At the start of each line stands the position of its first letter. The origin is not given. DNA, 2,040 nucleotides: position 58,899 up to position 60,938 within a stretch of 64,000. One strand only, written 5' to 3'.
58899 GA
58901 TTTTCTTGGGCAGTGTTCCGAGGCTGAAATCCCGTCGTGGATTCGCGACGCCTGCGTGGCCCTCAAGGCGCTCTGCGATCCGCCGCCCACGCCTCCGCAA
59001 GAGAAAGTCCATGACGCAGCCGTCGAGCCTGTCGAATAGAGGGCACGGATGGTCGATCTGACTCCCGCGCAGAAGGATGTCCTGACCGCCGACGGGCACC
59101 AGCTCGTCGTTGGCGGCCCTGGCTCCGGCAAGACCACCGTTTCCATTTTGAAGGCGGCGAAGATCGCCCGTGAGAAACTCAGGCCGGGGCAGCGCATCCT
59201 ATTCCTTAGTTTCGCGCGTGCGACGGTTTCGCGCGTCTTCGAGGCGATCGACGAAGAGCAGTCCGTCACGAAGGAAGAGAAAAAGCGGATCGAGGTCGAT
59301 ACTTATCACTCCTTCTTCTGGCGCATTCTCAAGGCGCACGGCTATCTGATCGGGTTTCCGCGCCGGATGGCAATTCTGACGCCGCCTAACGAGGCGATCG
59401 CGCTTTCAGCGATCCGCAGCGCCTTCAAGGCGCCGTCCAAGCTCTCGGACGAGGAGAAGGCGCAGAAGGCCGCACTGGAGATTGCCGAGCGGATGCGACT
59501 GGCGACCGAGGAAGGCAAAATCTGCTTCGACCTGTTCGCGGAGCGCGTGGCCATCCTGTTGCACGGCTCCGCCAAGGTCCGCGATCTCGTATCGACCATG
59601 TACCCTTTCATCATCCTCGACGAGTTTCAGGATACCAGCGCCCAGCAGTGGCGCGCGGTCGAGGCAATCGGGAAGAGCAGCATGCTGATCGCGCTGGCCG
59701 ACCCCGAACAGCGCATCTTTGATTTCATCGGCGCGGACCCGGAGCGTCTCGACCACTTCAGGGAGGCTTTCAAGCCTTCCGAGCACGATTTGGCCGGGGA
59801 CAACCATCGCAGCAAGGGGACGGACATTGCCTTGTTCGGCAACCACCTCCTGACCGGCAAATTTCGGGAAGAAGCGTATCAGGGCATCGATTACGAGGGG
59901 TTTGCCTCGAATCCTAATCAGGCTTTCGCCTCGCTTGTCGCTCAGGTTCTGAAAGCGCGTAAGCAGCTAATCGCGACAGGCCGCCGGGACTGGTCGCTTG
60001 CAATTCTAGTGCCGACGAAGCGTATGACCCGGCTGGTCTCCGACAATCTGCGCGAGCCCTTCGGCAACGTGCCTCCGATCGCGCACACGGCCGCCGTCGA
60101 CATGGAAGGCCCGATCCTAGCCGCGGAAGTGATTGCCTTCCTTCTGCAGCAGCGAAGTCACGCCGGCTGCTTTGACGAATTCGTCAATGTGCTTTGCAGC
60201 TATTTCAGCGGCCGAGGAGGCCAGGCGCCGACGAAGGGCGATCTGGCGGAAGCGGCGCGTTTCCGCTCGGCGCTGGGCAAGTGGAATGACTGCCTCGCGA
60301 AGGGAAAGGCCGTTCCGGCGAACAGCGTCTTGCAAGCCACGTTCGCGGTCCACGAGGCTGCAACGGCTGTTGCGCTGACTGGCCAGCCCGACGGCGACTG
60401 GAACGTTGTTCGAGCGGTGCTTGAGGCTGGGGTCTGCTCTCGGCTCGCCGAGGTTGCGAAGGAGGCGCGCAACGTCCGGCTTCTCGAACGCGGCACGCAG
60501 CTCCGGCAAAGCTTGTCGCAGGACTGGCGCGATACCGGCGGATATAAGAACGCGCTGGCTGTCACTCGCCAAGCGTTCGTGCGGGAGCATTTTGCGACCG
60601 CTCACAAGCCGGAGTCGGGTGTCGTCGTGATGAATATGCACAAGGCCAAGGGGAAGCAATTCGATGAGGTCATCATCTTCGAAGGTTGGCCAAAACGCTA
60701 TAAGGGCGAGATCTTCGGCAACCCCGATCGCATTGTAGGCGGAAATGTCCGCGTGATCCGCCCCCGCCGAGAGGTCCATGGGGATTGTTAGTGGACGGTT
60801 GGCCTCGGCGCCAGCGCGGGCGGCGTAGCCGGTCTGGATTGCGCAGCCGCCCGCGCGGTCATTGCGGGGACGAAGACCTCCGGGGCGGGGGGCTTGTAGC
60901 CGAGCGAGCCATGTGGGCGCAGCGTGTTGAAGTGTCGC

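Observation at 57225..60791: OLD-family ATPase/TOPRIM gene + SF1 helicase pair (Gabija-like) with an atypical helicase decapitated by an IS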

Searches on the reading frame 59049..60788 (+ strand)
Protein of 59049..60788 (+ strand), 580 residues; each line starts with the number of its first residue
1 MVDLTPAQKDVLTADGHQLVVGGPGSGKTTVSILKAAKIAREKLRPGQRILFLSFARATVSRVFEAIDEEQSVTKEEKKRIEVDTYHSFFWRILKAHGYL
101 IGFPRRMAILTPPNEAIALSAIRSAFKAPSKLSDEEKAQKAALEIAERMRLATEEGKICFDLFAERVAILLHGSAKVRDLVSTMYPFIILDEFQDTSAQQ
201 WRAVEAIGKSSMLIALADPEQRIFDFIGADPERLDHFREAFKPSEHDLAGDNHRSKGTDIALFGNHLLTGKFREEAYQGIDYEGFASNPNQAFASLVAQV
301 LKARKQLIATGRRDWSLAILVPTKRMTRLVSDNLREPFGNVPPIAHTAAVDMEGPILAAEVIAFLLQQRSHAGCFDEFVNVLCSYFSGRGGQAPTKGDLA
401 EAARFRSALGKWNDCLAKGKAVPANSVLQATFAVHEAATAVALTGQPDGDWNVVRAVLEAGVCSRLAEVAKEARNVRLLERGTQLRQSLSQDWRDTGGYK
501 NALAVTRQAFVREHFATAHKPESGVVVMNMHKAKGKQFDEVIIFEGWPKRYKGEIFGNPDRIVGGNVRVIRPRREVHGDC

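Call 3: search_protein_families(library=pfam, proteins=[window:59049-60788:+], max_evalue=0.01)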
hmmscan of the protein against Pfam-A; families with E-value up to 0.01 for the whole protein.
window:59049-60788:+ (580 aa): 9 families
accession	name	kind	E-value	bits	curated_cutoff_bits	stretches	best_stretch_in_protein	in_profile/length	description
PF00580.27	UvrD-helicase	-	1.2e-27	97.7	23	2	134-241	157-270/271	UvrD/REP helicase N-terminal domain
PF13245.12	AAA_19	-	8.2e-11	42.7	25.1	1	16-224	12-131/134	AAA domain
PF01443.25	Viral_helicase1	-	4.6e-05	23.8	21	0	183-226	58-101/228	Viral superfamily 1 RNA helicase core domain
PF02562.22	PhoH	-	0.0011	19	27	0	187-222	122-158/205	PhoH-like protein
PF00270.35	DEAD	-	0.002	18.3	26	0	11-72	7-70/167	DEAD/DEAH box helicase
PF04851.21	ResIII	-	0.0029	18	22.5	0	17-216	25-158/164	Type III restriction enzyme, res subunit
PF13538.12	UvrD_C_2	-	0.0032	17.8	27.4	1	525-545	2-22/52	UvrD-like helicase C-terminal domain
PF13191.12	AAA_16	-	0.0049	17.8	32.6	0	16-206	25-154/167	AAA ATPase domain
PF13604.12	AAA_30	-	0.0064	16.7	27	0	12-68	14-67/191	AAA domain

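Call 4: search_protein_families(library=padloc, proteins=[window:59049-60788:+], max_evalue=0.01)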
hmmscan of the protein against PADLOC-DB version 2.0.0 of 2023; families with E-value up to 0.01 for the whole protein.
window:59049-60788:+ (580 aa): 52 families (the best 25 are shown)
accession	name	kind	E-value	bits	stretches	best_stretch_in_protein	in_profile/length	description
PDLC00104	GajB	-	2e-222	738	1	2-557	2-533/574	UrvD helicase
PDLC00141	GajB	-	3.1e-136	453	1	2-546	2-524/572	UrvD helicase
PDLC00114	GajB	-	1.3e-32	111.2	2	4-150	8-150/635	UrvD helicase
PDLC00117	GajB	-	7.3e-30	102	2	5-335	17-371/604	UrvD helicase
PDLC00107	GajB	-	3.9e-28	96.4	1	8-278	20-310/587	UrvD helicase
PDLC00103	GajB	-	1.6e-25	88.1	1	3-256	16-284/612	UrvD helicase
PDLC00123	GajB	-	3.2e-24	83.5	1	2-337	3-328/540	UrvD helicase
PDLC00132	GajB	-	1.1e-23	81.8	2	2-112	2-107/625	UrvD helicase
PDLC00121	GajB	-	3.2e-23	80.1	1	3-236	5-253/565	UrvD helicase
PDLC03802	RTasHel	-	1.6e-22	78.1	1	10-258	13-264/675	DRT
PDLC00119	GajB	-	3e-22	77.3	2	168-262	202-295/565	UrvD helicase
PDLC00127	GajB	-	1.2e-21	74.9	1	3-335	8-358/594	UrvD helicase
PDLC00134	GajB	-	2.5e-21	74.3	1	10-257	23-286/431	UrvD helicase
PDLC00130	GajB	-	1.6e-20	70.9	2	1-117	1-117/589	UrvD helicase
PDLC00116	GajB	-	3.2e-18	63.7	2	134-255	109-231/557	UrvD helicase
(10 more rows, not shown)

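Call 9: find_homologous_proteins(query=window:59049-60788:+)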
Query window:59049-60788:+ (580 aa): 3371 proteins with E <= 0.001 among 8000 candidates; the best 120 are listed.
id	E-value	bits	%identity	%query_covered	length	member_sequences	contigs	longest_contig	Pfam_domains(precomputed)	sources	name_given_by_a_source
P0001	0.0e+0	1226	96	98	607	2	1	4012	PF13245.13,PF00580.28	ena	-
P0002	0.0e+0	1205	94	98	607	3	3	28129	PF13245.13,PF00580.28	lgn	-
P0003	0.0e+0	1200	94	98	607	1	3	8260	PF01443.25,PF13245.13,PF00580.28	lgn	-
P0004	0.0e+0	1192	93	98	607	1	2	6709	PF01443.25,PF13245.13,PF00580.28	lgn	-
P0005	0.0e+0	1159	90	98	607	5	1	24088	PF01443.25,PF13245.13,PF00580.28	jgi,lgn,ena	-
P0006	0.0e+0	1159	89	98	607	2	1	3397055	PF01443.25,PF13245.13,PF00580.28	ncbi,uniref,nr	ncbi:UvrD-helicase domain-containing protein [Sphingobium sp. BYY-5]|uniref:UvrD-helicase domain-con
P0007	0.0e+0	1159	90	98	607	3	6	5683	PF13245.13,PF00580.28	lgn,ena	-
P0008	0.0e+0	1156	89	98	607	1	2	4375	PF01443.25,PF13245.13,PF00580.28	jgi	jgi:DNA helicase-2/ATP-dependent DNA helicase PcrA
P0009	0.0e+0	1154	89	98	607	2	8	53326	PF01443.25,PF13245.13,PF00580.28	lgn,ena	-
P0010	0.0e+0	1154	89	98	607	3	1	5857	PF01443.25,PF13245.13,PF00580.28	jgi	jgi:DNA helicase-2/ATP-dependent DNA helicase PcrA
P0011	0.0e+0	1152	89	98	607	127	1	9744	PF01443.25,PF13245.13,PF00580.28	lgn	-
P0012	0.0e+0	1150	96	92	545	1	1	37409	PF13245.13,PF00580.28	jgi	jgi:DNA helicase-2/ATP-dependent DNA helicase PcrA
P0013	0.0e+0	1146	89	98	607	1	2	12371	PF01443.25,PF13245.13,PF00580.28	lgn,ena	-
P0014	0.0e+0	1145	89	98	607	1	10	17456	PF01443.25,PF13245.13,PF00580.28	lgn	-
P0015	0.0e+0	1144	89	98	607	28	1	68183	PF01443.25,PF13245.13,PF00580.28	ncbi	ncbi:MAG: UvrD-helicase domain-containing protein [Methylovirgula sp.]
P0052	0.0e+0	1100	85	98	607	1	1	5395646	PF13245.13,PF00580.28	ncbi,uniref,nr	ncbi:ATP-dependent helicase [Methylorubrum populi]|uniref:UvrD-helicase domain-containing protein n=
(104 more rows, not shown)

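Call 12: find_related_loci(query=window:59049-60752:+, collection=genome_contigs, flank=10000)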
Query window:59049-60752:+ (568 aa) in genome_contigs; peptide patterns used: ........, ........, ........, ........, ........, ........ (x = any residue, [..] = any of these).
293 stretches matched a pattern; 252 encode a relative of the query (tblastn E <= 1e-3); the best 80 are kept; 80 distinct loci.
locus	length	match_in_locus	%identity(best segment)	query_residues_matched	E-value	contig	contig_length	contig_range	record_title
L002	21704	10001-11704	96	1-568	0e+0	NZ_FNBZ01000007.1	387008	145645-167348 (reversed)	Bosea robiniae strain DSM 26672, whole genome shotgun sequence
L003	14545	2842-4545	96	1-568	0e+0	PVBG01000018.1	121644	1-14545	Neorhizobium tomejilense strain T17_20 NODE_18_length_121644_cov_7.95366_ID_1761, whole genome shotgun sequence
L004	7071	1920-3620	95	1-567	0e+0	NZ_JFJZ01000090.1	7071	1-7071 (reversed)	Thalassospira sp. MCCC 1A01428 contig90, whole genome shotgun sequence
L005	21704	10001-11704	95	1-568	0e+0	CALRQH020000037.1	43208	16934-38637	MAG: Mesorhizobium carmichaelinearum isolate JJ-M6D1-105-2-m1-bin325 genome assembly, contig: JJ-M6D1-105-C195, whole ge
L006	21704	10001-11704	93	1-568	0e+0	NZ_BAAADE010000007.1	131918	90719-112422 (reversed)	Paenochrobactrum glaciei strain JCM 15115 sequence07, whole genome shotgun sequence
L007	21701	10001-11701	95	1-567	0e+0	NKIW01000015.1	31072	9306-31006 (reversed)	MAG: Rhizobiales bacterium PAR1 NODE_1151, whole genome shotgun sequence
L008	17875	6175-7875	90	1-567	0e+0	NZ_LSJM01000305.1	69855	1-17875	Sphingomonas sp. CCH9-E2 CCH9-E2_contig326, whole genome shotgun sequence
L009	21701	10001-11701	90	1-567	0e+0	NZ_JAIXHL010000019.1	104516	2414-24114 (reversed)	MAG: Sphingomonas sp. isolate bin06 ROSE_m_32_bin6_000073, whole genome shotgun sequence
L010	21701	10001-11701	89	1-567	0e+0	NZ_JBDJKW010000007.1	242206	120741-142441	Bosea sp. TWI1241 contig00007, whole genome shotgun sequence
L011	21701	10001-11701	89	1-567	0e+0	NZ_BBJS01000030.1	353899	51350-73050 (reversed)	Sphingomonas paucimobilis NBRC 13935, whole genome shotgun sequence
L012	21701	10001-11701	90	1-567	0e+0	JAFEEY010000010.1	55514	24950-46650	MAG: Proteobacteria bacterium isolate SZAS KAN-30 PROT-KAN-1__10__length-55514, whole genome shotgun sequence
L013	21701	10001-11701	89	1-567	0e+0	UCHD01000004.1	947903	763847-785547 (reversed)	Rhizobiales bacterium isolate AFS078309 genome assembly, contig: contig_4, whole genome shotgun sequence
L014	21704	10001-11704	89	1-568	0e+0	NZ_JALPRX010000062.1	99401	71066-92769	Roseomonas acroporae strain NAR14 contig62, whole genome shotgun sequence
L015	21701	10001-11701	87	1-567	0e+0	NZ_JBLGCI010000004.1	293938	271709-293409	MAG: Brevundimonas sp. isolate 3300055174_23 Ga0535679_0000011, whole genome shotgun sequence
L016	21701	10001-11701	87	1-567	0e+0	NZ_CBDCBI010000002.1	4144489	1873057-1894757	MAG: Novosphingobium sp. isolate 10d4313b-6e01-4121-aaac-30e3c520afad contig_2, whole genome shotgun sequence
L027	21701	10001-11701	78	1-567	0e+0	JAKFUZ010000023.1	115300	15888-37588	MAG: Sphingomonas sp. isolate D1_Bin_48 D1_0000137, whole genome shotgun sequence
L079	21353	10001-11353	76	1-451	0e+0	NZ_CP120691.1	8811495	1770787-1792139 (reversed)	Bradyrhizobium sp. LMG 9283 chromosome, complete genome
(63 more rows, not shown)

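Call 16: search_solved_structures(query=P0002, max_evalue=0.001, show_alignments=2)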
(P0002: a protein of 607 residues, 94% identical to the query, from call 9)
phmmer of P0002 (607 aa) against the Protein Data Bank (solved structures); distinct sequences matched with E-value up to 0.001: 14.
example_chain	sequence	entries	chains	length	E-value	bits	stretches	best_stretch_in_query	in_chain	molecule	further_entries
4c2u_A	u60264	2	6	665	7.8e-12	47.6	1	158-335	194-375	DNA HELICASE II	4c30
4c2t_A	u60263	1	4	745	1.3e-11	46.9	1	158-335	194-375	DNA HELICASE II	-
2pjr_A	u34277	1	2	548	1.4e-10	43.5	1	8-256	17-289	PROTEIN (HELICASE PCRA)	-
1pjr_A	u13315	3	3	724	1.6e-10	43.2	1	8-256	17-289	PCRA | ATP-DEPENDENT HELICASE PCRA | HELICASE PCRA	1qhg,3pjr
9dci_A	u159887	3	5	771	1e-09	40.6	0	145-258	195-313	ATP-dependent DNA helicase UvrD1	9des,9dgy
1uaa_A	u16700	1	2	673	3.6e-08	35.5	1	166-261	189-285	PROTEIN (ATP-DEPENDENT DNA HELICASE REP.)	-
3lfu_A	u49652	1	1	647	1.9e-07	33.1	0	185-260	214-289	DNA helicase II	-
2is1_A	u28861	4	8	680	2.3e-07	32.9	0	185-260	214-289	DNA helicase II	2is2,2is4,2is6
1qhh_A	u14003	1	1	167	6.4e-06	28.1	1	8-124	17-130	PROTEIN (PCRA (SUBUNIT))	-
1w36_B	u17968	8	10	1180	0.00053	21.7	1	150-231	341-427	EXODEOXYRIBONUCLEASE V BETA CHAIN | RecBCD enzyme subunit RecB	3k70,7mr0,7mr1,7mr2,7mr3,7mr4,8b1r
8b1t_B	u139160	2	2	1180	0.00053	21.7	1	150-231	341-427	RecBCD enzyme subunit RecB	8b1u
5mbv_B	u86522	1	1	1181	0.00053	21.7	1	150-231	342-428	RecBCD enzyme subunit RecB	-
6sjb_B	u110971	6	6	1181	0.00053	21.7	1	150-231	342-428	RecBCD enzyme subunit RecB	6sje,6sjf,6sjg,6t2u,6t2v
5ld2_B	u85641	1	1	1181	0.00053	21.7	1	150-231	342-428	RecBCD enzyme subunit RecB,RecBCD enzyme subunit RecB,RecBCD enzyme subunit RecB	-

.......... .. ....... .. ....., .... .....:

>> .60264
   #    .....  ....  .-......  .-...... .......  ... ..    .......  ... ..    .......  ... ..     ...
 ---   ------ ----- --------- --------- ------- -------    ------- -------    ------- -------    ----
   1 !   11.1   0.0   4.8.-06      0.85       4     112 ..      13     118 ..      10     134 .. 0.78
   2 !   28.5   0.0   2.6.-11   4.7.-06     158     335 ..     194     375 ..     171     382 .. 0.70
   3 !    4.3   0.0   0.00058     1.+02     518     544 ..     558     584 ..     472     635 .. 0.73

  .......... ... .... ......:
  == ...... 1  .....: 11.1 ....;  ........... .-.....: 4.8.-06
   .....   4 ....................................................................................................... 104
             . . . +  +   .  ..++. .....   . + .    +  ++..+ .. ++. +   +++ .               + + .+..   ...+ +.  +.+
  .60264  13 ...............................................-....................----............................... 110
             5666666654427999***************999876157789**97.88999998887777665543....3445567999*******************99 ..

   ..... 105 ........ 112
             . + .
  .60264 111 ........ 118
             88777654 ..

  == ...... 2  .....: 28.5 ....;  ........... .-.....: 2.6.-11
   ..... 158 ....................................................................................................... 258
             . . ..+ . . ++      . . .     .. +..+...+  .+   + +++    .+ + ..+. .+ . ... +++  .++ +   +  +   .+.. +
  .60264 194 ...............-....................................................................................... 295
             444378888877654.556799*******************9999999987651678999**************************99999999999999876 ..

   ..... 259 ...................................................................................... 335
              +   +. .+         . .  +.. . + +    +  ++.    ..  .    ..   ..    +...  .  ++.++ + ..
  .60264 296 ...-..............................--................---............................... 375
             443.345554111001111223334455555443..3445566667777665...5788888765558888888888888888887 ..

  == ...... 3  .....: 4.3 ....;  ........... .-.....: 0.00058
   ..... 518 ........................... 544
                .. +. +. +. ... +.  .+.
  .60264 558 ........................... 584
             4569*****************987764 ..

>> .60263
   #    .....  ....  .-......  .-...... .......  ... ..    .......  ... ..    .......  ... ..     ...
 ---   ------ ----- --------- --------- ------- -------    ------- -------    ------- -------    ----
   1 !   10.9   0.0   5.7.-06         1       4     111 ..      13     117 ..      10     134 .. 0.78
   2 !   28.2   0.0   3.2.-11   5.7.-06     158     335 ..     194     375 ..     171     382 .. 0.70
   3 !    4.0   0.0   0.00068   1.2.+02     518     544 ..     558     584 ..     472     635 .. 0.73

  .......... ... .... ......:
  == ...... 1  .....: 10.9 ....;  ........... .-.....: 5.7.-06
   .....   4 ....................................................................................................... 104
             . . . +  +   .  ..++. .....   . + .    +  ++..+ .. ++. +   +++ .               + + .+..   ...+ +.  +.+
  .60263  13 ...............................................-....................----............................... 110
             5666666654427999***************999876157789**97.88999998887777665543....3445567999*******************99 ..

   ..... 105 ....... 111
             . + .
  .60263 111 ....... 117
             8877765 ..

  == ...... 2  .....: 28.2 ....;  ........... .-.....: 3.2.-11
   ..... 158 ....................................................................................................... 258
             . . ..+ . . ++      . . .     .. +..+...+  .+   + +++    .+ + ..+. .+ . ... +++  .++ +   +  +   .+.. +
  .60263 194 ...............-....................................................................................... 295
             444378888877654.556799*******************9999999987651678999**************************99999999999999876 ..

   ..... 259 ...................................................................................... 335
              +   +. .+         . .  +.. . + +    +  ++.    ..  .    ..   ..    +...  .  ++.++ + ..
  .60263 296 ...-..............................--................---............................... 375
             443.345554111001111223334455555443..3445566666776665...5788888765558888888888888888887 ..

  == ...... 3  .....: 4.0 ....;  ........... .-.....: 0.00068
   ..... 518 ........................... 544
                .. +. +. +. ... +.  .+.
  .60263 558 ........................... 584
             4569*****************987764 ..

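Call 22: search_solved_structures(query=A3, max_evalue=1, show_alignments=0)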
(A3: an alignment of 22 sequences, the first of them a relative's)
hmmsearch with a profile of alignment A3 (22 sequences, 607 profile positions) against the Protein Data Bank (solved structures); distinct sequences matched with E-value up to 1: 34.
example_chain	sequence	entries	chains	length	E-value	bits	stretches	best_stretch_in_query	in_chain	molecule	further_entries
1pjr_A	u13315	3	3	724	4.9e-19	71.5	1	6-275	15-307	PCRA | ATP-DEPENDENT HELICASE PCRA | HELICASE PCRA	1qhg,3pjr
2pjr_A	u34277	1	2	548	5.9e-19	71.2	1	6-275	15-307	PROTEIN (HELICASE PCRA)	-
4c2u_A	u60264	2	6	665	1.6e-15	59.9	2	169-336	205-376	DNA HELICASE II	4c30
4c2t_A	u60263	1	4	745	2.6e-15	59.2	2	169-336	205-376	DNA HELICASE II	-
1uaa_A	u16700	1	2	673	1.7e-14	56.4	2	168-316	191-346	PROTEIN (ATP-DEPENDENT DNA HELICASE REP.)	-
3lfu_A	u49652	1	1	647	7.7e-14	54.3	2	183-269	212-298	DNA helicase II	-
2is1_A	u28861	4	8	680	9.4e-14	54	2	183-269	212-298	DNA helicase II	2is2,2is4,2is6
9dci_A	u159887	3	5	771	1.2e-13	53.7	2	142-269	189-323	ATP-dependent DNA helicase UvrD1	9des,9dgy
1qhh_B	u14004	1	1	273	2.1e-10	42.9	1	168-275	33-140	PROTEIN (PCRA (SUBUNIT))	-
8jqb_E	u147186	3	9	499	9.9e-09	37.4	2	169-265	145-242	Gabija protein GajB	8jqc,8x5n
8iud_A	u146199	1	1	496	2e-08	36.4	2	169-265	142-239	Gabija protein GajB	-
8j4t_G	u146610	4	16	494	2.2e-08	36.3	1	169-265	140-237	Gabija protein GajB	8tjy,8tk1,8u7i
8sm3_B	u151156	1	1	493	2.6e-08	36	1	169-265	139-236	Gabija protein GajB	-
1qhh_A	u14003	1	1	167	1.1e-07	33.9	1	6-125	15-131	PROTEIN (PCRA (SUBUNIT))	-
1w36_B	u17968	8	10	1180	1.9e-07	33.2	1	150-240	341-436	EXODEOXYRIBONUCLEASE V BETA CHAIN | RecBCD enzyme subunit RecB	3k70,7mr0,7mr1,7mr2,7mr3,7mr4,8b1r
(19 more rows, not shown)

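Call 24: search_protein_families(library=ncbifam, proteins=[P0001], max_evalue=0.001)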
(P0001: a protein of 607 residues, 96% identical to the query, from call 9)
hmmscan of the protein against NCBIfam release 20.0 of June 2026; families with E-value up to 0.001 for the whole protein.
P0001 (607 aa): 11 families
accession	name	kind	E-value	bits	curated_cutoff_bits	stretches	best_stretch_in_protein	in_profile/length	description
NF008276.0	PRK11054.1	equivalog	1.4e-17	63.4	543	2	8-95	202-284/684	DNA helicase IV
NF008743.0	PRK11773.1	equivalog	5.7e-17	61.3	965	2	4-110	10-114/720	DNA helicase II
TIGR01073.1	pcrA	equivalog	1e-16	60.5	911.2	2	8-114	9-113/725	DNA helicase PcrA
TIGR01075.1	uvrD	equivalog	3.1e-15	55.5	1144.45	2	153-257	177-282/715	DNA helicase II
TIGR00609.1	recB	equivalog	1.8e-13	49.5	696.05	1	158-287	343-474/1175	exodeoxyribonuclease V subunit beta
TIGR01074.1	rep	equivalog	7.2e-12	44.4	951.45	2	17-122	16-119/668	DNA helicase Rep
NF010485.0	PRK13909.1-2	equivalog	4.7e-09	35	650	1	186-340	333-497/909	RecB-like helicase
NF008172.0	PRK10919.1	equivalog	2e-08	32.9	1168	1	160-255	183-279/673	DNA helicase Rep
NF008128.0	PRK10876.1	equivalog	3.4e-08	31.6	1697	1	140-230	330-426/1181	exodeoxyribonuclease V subunit beta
TIGR02784.1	addA_alphas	equivalog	9.4e-06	24.2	860.75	1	186-242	392-460/1138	double-strand break repair helicase AddA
NF010487.0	PRK13909.1-4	equivalog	2e-05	23.1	759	0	510-545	594-631/924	RecB-like helicase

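Call 51: predict_structure(alignment_id=A4)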
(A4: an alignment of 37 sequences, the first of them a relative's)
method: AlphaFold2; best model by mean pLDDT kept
length: 607 residues; sequences in the alignment: 37
mean_pLDDT: 45.7   pTM: 0.33
mean pLDDT of the five models: 45.7, 44.5, 44.5, 40.9, 36.2
residues with pLDDT >= 90: 2; 70-90: 120; 50-70: 45; < 50: 440
segments of 3 or more residues with pLDDT < 50: 1-74, 76-114, 162-297, 306-308, 310-328, 333-353, 389-393, 475-607
pLDDT, mean of each block of 10 residues (from residue 1): 36 37 30 38 34 31 38 46 41 31 29 55 78 83 72 51 46 42 34 32 33 25 30 36 29 33 37 37 37 48 49 40 46 44 29 54 75 83 64 64 86 87 85 88 72 84 79 49 30 32 33 31 36 31 31 31 23 22 23 28 29
secondary structure, 60 per line:
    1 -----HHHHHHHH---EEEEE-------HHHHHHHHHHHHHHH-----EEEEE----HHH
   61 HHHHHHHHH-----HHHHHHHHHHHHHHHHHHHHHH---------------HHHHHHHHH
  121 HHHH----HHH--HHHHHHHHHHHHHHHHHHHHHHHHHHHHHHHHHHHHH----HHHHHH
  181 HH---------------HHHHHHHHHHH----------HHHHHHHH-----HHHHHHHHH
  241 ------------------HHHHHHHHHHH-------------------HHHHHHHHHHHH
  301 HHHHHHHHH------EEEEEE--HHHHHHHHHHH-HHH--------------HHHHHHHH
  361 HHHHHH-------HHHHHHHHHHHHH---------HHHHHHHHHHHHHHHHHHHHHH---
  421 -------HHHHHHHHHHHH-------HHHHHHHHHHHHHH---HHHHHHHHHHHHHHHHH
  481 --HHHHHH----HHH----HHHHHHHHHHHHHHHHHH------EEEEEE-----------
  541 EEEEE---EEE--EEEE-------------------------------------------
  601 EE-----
elements in order: H6-13 E17-21 H29-43 E49-53 H58-69 H75-96 H112-124 H134-170 H175-182 H198-208 H219-226 H232-240 H259-269 H289-309 E316-321 H324-334 H353-366 H374-386 H396-417 H428-439 H447-460 H464-480 H483-488 H500-517 E524-529 E541-545 E549-551 E554-557

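Call 55: find_encoding_contigs(protein=window:59049-60788:+, flank=10000, max_places=6)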
Protein window:59049-60788:+ (580 aa): no gene with exactly this product is on record in the collection.
